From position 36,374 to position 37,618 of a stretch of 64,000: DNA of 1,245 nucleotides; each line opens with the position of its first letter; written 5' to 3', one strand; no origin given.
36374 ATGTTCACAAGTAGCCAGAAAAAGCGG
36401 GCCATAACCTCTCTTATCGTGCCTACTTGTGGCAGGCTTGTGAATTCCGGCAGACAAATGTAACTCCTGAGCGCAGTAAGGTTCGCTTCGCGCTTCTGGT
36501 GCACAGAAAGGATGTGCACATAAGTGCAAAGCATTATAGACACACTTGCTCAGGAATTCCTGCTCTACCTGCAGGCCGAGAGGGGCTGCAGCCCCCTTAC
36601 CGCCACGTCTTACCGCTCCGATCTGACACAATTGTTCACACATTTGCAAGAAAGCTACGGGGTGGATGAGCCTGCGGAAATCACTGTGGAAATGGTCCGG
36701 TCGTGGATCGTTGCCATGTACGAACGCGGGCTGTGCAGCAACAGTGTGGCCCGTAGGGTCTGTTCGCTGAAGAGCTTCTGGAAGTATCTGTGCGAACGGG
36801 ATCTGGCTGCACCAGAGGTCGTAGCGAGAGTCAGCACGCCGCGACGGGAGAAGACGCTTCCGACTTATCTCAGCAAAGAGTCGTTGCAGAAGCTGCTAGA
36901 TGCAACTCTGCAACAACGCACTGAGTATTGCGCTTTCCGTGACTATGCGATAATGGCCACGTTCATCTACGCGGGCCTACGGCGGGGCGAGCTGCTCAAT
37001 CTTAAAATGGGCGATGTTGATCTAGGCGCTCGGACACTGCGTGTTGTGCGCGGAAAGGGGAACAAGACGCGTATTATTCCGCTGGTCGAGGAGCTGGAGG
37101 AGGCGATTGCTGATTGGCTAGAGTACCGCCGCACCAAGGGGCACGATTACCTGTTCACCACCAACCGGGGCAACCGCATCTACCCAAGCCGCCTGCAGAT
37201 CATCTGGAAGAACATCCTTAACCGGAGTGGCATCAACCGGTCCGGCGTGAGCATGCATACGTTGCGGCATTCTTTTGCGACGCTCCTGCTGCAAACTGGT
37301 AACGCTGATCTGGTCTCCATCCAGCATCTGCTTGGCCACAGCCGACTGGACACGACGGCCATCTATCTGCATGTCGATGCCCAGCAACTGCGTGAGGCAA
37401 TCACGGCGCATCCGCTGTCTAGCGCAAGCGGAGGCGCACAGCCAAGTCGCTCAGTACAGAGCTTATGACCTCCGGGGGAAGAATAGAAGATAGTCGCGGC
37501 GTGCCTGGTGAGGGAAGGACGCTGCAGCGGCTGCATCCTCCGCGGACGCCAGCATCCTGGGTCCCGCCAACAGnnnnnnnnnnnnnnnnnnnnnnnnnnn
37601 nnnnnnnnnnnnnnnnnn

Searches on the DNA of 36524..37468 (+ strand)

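Call 74: search_rna_families(sources=[L138, L156, L133, L176, L199, L184, L165, L007, L008, L013, L149], threshold=gathering)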
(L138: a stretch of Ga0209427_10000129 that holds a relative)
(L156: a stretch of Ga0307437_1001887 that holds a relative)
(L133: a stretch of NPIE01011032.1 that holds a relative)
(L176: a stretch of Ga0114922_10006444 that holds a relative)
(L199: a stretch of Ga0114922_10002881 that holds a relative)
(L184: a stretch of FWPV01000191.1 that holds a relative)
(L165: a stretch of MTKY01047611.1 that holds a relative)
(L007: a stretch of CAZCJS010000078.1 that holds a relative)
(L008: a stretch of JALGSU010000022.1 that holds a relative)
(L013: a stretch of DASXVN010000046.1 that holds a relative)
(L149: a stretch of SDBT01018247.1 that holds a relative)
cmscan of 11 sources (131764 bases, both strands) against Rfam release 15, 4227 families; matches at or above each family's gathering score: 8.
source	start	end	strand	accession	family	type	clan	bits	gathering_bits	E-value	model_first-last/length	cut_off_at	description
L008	9396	9815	+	RF00010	RNaseP_bact_a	Gene; ribozyme;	CL00002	296.3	100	1.3e-95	1-367/367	no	Bacterial RNase P class A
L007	2554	2942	+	RF00010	RNaseP_bact_a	Gene; ribozyme;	CL00002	288.3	100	6.7e-93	1-367/367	no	Bacterial RNase P class A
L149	5746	6161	-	RF00010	RNaseP_bact_a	Gene; ribozyme;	CL00002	284.2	100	1.6e-91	1-367/367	no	Bacterial RNase P class A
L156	9345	9894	-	RF00010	RNaseP_bact_a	Gene; ribozyme;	CL00002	271.8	100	2.5e-87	1-367/367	no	Bacterial RNase P class A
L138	3911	4454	+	RF00010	RNaseP_bact_a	Gene; ribozyme;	CL00002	244.6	100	4.4e-78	1-367/367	no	Bacterial RNase P class A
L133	4180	4676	-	RF00010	RNaseP_bact_a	Gene; ribozyme;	CL00002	242.1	100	3.1e-77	1-367/367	no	Bacterial RNase P class A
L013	9350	9789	+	RF00010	RNaseP_bact_a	Gene; ribozyme;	CL00002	239.4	100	2.6e-76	1-367/367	no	Bacterial RNase P class A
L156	415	488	-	RF00005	tRNA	Gene; tRNA;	CL00001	65.7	29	1e-11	1-71/71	no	tRNA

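Call 75: search_rna_families(sources=[L001, L002, L004, L009, L183, L146, L162, L134, L185, L145], threshold=gathering)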
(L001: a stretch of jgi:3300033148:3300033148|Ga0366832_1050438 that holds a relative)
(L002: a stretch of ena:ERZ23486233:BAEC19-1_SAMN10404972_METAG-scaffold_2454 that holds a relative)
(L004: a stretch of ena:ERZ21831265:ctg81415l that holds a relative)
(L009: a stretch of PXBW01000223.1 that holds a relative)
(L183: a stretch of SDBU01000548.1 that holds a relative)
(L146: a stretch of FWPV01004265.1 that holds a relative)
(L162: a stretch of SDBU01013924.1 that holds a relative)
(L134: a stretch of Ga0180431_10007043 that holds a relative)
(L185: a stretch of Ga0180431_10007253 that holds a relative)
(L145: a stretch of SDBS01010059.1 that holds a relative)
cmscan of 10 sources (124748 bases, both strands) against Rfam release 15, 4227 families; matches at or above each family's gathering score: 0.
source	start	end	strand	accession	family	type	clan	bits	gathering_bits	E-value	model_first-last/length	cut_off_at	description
